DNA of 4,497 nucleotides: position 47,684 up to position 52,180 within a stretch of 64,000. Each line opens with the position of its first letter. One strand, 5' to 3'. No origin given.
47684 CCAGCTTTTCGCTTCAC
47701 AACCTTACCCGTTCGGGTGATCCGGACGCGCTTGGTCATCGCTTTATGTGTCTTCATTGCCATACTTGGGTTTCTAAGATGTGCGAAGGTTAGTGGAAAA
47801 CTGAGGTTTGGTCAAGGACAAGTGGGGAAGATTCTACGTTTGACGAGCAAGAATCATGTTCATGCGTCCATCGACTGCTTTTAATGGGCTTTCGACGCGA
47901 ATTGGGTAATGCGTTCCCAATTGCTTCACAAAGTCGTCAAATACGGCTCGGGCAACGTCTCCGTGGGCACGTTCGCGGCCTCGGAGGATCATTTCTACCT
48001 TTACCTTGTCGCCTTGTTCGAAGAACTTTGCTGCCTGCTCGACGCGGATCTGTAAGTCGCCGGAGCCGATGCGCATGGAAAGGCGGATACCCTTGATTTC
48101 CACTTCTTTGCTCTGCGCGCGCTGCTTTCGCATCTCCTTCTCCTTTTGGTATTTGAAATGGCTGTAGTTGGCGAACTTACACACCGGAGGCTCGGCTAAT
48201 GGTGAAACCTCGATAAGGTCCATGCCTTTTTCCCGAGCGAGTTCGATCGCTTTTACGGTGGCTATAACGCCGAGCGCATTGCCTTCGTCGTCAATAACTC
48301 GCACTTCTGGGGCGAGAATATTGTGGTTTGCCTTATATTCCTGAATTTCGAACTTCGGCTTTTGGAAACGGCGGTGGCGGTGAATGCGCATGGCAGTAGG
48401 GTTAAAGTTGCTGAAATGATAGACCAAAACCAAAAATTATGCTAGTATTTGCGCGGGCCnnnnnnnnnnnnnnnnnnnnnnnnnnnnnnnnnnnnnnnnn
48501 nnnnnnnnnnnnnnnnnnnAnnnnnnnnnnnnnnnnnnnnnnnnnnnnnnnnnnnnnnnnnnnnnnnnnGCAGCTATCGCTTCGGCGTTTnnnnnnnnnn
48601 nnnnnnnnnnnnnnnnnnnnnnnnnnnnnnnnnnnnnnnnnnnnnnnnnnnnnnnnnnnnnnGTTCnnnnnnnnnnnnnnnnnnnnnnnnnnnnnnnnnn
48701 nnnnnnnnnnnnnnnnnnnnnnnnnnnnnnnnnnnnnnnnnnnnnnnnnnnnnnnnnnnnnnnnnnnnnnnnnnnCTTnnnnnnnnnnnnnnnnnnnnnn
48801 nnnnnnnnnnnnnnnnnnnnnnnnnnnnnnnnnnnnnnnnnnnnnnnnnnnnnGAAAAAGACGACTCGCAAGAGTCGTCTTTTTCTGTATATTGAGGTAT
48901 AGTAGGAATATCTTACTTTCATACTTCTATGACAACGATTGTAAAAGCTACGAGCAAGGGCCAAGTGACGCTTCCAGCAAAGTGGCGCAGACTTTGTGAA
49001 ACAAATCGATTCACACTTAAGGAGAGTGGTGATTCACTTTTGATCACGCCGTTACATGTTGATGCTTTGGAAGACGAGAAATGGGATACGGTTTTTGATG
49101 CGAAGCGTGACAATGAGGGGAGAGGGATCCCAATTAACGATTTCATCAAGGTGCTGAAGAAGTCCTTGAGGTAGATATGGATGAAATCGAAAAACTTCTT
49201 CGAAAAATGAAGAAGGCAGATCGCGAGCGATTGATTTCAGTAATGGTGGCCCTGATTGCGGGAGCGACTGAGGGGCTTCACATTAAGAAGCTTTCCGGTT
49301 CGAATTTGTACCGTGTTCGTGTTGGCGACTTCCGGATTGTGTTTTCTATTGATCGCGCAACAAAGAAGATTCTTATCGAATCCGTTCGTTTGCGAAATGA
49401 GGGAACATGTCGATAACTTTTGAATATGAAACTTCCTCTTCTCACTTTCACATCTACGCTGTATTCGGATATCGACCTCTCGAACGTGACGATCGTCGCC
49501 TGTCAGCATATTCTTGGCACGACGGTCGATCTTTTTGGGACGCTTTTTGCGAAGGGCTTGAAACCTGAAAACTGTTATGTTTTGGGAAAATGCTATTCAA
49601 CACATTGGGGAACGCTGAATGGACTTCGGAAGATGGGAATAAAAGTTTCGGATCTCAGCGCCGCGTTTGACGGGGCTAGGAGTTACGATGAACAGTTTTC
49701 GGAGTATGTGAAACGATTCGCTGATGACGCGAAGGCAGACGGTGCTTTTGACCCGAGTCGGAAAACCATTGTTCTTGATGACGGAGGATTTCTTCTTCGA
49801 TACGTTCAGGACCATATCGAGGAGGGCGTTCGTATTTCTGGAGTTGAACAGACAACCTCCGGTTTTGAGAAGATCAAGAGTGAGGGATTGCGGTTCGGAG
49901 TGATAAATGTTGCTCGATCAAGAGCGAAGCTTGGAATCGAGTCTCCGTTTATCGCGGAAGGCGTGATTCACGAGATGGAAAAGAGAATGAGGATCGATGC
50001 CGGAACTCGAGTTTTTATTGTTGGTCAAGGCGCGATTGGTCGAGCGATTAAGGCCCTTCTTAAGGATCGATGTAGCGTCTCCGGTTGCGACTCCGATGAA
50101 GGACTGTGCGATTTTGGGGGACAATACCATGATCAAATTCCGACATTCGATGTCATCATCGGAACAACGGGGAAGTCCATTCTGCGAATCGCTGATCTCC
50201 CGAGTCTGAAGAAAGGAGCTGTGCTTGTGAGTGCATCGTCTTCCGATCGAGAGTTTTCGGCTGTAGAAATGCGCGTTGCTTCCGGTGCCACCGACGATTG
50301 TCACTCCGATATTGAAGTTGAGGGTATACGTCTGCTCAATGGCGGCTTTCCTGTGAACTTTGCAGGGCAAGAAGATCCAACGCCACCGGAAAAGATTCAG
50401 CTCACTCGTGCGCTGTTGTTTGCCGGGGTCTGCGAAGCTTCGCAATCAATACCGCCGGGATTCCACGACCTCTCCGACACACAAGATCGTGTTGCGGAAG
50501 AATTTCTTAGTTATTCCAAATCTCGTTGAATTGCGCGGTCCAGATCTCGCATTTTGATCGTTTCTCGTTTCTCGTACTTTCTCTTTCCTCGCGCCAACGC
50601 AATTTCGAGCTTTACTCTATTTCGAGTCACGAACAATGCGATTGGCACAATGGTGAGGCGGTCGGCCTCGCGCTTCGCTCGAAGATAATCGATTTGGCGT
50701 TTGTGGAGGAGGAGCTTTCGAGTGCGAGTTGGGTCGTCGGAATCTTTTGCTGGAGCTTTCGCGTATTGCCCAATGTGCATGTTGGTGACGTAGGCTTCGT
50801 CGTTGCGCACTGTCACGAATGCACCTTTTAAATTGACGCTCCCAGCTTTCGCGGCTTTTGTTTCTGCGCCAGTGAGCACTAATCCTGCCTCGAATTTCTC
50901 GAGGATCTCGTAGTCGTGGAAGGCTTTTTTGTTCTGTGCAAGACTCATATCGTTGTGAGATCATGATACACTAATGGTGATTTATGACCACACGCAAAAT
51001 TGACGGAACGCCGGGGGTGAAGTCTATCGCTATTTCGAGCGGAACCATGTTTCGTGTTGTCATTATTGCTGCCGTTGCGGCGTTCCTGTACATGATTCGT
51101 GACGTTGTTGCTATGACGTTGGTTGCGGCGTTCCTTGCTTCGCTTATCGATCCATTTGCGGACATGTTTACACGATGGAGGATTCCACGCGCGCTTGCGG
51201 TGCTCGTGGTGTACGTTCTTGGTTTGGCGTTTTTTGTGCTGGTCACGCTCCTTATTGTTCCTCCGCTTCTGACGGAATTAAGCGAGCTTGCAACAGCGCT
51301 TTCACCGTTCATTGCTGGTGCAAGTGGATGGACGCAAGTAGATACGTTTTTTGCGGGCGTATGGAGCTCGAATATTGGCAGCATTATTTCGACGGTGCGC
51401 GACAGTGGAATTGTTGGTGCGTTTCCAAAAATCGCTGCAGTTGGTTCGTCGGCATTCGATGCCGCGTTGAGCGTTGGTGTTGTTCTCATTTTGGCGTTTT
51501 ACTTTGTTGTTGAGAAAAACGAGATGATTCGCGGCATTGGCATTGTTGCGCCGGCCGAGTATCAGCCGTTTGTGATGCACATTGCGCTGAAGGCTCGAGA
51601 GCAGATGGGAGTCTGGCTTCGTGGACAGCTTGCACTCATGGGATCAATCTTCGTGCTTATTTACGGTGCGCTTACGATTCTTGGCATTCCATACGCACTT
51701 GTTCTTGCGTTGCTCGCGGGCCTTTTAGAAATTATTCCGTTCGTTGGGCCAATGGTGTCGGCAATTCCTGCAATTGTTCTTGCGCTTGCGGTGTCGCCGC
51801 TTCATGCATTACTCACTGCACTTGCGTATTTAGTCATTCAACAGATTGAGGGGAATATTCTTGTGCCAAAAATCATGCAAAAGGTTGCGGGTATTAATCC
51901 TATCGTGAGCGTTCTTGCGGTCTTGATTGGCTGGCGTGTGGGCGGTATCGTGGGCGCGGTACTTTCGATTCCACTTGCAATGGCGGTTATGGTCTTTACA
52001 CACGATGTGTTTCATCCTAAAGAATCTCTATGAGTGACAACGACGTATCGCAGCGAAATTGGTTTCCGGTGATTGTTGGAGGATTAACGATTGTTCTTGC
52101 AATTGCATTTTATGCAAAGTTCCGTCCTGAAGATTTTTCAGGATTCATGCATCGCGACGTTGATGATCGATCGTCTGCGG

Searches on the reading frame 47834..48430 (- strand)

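Call 36: search_protein_families(library=pfam, proteins=[window:47834-48430:-], max_evalue=0.0001)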
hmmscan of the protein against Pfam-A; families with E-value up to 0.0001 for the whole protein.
window:47834-48430:- (198 aa): 2 families
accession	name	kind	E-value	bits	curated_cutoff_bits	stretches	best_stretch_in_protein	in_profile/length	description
PF05198.21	IF3_N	-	8.5e-25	87.2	26.9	1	35-102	2-69/70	Translation initiation factor IF-3, N-terminal domain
PF00707.27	IF3_C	-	2e-20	73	34.8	1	110-196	1-85/86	Translation initiation factor IF-3, C-terminal domain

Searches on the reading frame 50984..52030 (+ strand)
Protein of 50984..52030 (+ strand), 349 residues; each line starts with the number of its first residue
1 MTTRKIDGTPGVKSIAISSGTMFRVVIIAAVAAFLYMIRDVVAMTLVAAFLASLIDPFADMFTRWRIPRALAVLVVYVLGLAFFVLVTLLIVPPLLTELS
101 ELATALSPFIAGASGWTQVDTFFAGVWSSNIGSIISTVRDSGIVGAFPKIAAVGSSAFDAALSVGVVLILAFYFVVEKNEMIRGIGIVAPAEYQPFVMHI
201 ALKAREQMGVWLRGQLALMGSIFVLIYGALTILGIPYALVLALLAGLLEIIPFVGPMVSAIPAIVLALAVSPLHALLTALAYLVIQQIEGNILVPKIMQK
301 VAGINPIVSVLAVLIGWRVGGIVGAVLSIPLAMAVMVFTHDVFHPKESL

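Call 35: search_protein_families(library=pfam, proteins=[window:50984-52030:+], max_evalue=0.0001)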
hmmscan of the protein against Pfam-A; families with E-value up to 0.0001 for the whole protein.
window:50984-52030:+ (349 aa): 1 family
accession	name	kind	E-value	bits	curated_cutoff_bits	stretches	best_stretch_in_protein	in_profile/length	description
PF01594.21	AI-2E_transport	-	3.4e-54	184.7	34.3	1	26-340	6-324/327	AI-2E family transporter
